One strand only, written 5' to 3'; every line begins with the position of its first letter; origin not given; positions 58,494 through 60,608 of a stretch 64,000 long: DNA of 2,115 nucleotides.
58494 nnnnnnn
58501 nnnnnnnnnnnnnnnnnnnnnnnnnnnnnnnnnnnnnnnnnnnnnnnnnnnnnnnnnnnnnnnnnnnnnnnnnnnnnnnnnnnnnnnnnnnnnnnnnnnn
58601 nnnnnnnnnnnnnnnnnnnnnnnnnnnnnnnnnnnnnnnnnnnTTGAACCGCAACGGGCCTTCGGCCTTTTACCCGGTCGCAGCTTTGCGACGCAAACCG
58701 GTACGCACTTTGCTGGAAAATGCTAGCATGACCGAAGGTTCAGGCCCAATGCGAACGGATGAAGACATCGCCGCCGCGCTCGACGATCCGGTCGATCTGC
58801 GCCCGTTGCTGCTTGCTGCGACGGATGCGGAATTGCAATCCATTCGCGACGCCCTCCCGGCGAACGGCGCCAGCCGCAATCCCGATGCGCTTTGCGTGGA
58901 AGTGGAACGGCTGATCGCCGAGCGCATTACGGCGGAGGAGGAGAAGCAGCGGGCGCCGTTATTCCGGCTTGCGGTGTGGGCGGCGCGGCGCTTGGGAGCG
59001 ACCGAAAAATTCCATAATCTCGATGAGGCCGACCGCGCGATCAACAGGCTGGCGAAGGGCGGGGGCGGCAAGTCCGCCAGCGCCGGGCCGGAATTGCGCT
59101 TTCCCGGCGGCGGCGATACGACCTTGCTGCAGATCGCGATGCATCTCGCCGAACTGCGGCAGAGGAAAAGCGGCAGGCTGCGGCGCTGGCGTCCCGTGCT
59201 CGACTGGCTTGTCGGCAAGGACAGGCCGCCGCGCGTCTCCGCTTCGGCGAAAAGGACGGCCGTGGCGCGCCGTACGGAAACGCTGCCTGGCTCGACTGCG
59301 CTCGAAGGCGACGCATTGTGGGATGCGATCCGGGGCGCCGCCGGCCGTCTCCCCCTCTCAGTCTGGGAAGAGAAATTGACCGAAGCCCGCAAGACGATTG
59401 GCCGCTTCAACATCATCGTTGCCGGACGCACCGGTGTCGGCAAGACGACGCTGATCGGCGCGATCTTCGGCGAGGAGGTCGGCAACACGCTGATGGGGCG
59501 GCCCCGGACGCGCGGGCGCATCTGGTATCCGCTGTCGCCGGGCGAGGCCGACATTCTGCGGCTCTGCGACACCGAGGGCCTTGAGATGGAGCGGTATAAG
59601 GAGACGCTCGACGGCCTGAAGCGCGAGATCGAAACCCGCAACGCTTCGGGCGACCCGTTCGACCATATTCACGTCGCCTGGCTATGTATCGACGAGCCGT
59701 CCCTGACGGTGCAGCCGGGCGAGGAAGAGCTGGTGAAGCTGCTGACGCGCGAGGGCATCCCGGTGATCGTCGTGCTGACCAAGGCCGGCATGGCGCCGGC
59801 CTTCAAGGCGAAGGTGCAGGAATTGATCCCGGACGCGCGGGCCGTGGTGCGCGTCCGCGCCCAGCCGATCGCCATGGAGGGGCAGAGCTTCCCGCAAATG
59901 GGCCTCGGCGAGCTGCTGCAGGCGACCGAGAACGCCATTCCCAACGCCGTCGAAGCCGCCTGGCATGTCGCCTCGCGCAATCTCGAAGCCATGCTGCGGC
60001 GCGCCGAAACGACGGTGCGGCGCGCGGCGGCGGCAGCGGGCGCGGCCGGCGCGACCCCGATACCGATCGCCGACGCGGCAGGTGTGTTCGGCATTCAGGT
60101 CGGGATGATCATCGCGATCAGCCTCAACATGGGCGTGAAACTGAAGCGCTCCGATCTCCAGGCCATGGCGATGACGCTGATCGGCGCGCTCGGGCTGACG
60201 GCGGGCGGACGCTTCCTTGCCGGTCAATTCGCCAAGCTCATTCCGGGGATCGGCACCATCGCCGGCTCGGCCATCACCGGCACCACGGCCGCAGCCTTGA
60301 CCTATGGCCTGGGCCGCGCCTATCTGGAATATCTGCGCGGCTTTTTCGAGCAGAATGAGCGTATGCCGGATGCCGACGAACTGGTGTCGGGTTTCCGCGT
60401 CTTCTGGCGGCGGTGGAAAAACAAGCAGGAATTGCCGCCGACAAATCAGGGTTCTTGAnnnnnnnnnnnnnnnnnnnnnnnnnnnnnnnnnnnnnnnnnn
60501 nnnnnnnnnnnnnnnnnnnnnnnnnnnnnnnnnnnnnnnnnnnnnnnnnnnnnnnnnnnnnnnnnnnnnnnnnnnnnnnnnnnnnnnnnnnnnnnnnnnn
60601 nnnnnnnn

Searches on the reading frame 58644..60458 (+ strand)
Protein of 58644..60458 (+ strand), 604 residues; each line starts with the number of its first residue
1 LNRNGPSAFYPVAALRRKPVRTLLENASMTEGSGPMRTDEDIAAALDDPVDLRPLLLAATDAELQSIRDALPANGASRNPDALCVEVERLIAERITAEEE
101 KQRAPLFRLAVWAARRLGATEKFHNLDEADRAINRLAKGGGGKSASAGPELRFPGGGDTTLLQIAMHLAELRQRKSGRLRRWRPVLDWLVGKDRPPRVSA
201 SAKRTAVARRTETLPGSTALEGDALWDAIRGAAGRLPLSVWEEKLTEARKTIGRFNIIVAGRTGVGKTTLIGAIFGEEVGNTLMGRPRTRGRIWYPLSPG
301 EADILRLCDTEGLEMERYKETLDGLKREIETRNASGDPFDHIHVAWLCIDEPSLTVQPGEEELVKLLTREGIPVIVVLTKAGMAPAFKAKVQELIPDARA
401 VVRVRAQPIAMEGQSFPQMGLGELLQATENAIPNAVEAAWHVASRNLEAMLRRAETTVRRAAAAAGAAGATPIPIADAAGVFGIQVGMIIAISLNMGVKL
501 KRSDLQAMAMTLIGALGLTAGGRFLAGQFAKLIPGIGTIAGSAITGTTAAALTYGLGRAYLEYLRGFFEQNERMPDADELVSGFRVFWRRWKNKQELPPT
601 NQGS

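Call 23: search_protein_families(library=pfam, proteins=[window:58644-60458:+], max_evalue=0.001)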
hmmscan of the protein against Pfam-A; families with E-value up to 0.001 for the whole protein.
window:58644-60458:+ (604 aa): 2 families
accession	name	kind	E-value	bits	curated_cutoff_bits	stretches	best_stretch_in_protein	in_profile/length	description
PF05128.17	DUF697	-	7e-10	39.3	27.7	1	446-568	14-139/162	Domain of unknown function (DUF697)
PF01926.29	MMR_HSR1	-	8.6e-09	35.9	21.9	1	257-380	2-113/113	50S ribosome-binding GTPase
